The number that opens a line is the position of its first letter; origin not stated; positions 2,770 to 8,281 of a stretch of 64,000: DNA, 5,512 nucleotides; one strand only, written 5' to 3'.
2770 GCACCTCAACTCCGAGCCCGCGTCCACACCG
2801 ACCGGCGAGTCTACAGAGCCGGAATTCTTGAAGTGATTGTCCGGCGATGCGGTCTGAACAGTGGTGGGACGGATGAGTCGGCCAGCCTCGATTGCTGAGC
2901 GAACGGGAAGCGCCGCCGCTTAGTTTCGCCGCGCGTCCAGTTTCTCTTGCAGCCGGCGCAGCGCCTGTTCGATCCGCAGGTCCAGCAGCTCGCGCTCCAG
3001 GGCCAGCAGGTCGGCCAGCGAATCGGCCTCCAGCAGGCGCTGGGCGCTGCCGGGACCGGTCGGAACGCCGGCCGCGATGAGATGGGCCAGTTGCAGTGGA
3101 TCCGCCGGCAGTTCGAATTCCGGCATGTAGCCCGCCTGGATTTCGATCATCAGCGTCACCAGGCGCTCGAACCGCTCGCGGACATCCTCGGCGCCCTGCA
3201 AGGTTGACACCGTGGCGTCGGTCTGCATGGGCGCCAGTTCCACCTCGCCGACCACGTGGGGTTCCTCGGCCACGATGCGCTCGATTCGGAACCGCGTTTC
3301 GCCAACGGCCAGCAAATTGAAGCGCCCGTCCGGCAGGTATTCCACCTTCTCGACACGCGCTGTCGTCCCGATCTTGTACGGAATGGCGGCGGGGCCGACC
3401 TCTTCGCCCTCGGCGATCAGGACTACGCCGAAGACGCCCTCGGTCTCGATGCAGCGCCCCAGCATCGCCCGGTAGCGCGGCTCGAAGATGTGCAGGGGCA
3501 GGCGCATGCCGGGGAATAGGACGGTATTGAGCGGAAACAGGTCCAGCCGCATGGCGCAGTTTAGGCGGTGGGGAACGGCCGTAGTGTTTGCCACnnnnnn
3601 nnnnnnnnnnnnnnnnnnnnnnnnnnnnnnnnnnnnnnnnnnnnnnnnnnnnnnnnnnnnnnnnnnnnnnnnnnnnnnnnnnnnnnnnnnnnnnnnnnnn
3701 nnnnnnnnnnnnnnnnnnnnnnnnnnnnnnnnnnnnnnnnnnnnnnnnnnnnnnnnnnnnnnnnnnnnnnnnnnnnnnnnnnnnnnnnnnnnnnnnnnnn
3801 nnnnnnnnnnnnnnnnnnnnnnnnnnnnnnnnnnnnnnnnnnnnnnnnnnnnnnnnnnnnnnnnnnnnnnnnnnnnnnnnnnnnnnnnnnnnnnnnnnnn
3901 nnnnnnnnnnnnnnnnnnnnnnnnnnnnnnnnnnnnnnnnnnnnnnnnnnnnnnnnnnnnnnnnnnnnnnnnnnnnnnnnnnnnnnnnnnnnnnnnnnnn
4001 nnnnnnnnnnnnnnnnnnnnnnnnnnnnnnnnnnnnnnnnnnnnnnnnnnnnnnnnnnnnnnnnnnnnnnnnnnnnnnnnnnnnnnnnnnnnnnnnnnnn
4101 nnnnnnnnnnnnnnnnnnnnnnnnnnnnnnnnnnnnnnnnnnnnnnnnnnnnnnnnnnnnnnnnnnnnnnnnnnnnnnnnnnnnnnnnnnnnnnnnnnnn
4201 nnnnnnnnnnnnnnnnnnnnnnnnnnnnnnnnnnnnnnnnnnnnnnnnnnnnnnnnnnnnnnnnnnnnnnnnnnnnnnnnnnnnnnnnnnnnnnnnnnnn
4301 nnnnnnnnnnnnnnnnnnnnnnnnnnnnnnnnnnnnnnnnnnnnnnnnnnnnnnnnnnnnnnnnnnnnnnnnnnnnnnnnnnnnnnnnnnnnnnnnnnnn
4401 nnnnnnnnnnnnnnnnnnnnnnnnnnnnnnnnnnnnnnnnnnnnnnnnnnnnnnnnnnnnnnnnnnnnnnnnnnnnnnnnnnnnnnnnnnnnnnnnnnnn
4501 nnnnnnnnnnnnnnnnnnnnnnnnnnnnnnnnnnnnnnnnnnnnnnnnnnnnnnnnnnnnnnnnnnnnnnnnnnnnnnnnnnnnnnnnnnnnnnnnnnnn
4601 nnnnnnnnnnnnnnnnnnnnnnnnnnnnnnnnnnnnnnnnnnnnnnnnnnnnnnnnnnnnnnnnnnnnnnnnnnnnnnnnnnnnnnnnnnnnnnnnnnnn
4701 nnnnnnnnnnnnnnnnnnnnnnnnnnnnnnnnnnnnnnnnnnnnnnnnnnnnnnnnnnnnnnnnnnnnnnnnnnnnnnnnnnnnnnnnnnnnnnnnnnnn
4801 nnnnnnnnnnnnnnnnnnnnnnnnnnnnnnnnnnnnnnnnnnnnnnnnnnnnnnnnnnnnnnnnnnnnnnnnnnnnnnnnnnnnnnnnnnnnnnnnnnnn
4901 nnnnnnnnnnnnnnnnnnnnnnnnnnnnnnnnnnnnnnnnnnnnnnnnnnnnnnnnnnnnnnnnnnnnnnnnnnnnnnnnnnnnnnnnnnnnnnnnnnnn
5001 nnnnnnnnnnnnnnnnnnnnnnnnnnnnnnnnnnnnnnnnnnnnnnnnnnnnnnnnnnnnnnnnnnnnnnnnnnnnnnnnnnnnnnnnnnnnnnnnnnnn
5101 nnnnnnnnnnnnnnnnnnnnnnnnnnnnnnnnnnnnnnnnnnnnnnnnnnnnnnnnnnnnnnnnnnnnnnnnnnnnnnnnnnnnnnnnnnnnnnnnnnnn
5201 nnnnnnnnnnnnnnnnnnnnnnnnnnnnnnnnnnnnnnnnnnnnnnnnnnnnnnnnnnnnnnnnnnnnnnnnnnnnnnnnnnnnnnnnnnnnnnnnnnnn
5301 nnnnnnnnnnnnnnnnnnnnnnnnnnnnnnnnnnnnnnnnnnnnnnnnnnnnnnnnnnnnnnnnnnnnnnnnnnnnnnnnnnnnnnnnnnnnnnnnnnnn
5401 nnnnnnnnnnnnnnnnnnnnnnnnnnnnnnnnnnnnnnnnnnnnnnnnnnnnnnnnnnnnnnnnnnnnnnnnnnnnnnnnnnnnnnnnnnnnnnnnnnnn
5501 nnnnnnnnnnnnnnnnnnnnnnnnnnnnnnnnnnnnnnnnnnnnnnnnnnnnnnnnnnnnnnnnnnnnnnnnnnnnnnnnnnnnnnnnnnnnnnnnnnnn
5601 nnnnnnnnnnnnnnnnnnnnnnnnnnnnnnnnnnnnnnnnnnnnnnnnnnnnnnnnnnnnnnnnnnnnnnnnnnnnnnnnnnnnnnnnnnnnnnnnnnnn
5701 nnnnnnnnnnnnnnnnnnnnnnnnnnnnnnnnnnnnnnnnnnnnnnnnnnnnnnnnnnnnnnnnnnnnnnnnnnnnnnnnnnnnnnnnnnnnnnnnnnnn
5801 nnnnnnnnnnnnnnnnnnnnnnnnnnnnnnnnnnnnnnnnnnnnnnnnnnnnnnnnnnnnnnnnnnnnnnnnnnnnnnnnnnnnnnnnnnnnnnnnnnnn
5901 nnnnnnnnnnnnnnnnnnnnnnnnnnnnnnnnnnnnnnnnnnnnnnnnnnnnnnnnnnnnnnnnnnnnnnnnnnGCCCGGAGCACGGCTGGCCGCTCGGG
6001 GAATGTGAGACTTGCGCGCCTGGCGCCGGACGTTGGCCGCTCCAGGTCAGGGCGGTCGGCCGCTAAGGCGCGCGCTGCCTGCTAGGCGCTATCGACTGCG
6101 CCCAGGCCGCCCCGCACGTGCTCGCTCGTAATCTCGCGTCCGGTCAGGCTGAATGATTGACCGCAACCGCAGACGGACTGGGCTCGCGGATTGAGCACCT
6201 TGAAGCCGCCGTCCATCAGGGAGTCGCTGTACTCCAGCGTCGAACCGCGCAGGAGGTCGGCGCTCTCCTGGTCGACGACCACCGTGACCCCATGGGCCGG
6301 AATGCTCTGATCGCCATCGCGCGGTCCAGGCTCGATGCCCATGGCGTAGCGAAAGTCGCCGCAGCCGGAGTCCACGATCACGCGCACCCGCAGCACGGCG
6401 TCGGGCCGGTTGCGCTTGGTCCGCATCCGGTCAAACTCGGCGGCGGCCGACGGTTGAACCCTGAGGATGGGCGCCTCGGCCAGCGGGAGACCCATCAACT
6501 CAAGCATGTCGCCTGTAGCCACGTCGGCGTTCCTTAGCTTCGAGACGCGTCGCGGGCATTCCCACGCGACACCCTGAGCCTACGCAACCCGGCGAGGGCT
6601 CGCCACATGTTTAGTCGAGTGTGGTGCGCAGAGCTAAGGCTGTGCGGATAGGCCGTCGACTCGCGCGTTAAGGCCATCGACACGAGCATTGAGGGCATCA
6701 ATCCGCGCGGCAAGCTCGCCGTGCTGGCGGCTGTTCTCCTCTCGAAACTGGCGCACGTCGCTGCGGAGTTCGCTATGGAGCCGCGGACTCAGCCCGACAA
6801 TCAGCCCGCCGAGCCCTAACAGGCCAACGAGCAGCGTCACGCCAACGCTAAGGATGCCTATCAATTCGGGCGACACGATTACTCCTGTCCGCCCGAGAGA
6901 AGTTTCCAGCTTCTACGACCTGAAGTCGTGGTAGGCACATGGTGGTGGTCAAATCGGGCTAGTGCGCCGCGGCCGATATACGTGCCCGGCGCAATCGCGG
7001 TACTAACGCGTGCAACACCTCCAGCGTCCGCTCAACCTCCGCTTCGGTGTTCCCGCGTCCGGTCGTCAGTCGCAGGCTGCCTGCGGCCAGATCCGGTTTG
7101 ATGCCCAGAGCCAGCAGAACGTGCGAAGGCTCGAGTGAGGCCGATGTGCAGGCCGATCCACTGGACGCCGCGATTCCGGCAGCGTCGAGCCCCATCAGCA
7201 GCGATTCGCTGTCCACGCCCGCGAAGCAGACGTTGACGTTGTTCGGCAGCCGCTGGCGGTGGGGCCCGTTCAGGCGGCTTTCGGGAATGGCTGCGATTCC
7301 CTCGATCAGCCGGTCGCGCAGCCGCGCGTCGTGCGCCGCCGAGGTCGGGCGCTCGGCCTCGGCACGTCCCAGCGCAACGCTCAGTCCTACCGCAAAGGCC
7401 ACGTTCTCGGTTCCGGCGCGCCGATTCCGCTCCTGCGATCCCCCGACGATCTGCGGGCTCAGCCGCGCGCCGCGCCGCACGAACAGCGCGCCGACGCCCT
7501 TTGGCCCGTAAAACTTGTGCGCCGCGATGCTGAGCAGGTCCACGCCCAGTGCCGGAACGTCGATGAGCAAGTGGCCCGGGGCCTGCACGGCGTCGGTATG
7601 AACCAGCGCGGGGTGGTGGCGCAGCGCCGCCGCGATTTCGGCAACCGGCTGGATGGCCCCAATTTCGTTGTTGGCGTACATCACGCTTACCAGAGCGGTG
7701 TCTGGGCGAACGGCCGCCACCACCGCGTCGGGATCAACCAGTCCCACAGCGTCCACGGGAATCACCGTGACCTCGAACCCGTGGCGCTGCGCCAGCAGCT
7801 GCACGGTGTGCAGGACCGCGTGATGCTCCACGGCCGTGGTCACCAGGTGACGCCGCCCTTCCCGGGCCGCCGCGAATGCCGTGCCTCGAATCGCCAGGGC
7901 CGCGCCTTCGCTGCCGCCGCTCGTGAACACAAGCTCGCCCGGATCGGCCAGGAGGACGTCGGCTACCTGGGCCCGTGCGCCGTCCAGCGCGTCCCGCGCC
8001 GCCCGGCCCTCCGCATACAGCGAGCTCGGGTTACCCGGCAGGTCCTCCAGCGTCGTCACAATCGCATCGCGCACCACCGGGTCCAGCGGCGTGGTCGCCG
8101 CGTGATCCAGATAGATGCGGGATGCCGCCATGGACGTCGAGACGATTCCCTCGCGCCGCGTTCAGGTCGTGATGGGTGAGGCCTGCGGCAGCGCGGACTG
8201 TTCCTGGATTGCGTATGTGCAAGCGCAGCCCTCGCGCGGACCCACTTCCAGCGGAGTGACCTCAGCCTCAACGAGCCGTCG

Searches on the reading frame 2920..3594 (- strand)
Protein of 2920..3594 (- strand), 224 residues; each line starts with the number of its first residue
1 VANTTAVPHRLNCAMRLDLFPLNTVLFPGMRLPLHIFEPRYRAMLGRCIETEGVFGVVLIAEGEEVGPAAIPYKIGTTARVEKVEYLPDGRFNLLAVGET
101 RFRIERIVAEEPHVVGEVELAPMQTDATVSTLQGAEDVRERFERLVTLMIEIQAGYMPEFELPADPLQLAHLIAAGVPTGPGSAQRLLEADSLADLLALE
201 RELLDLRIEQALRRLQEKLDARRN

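Call 66: search_protein_families(library=pfam, proteins=[window:2920-3594:-], max_evalue=0.00001)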
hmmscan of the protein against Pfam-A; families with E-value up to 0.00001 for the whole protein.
window:2920-3594:- (224 aa): 1 family
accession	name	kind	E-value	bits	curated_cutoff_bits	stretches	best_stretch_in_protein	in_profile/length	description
PF02190.22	LON_substr_bdg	-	1.6e-33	116.8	28.7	1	17-204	2-198/200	ATP-dependent protease La (LON) substrate-binding domain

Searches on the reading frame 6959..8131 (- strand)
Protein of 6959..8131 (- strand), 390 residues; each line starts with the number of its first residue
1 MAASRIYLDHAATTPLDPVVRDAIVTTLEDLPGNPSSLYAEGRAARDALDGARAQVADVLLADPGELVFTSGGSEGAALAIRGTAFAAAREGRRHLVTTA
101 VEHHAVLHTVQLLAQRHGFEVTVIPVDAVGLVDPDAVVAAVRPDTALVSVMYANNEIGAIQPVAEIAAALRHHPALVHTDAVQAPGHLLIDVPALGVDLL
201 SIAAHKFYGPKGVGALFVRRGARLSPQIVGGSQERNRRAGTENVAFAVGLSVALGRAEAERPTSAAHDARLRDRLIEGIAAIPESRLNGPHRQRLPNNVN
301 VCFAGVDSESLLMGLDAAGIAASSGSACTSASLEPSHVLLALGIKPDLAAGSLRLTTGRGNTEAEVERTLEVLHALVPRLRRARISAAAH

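Call 66: search_protein_families(library=pfam, proteins=[window:6959-8131:-], max_evalue=0.00001)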
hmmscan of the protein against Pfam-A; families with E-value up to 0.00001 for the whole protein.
window:6959-8131:- (390 aa): 1 family
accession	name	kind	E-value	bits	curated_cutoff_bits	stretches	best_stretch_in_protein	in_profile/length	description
PF00266.25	Aminotran_5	-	3.6e-77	260.3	21.5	1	6-368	1-370/371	Aminotransferase class-V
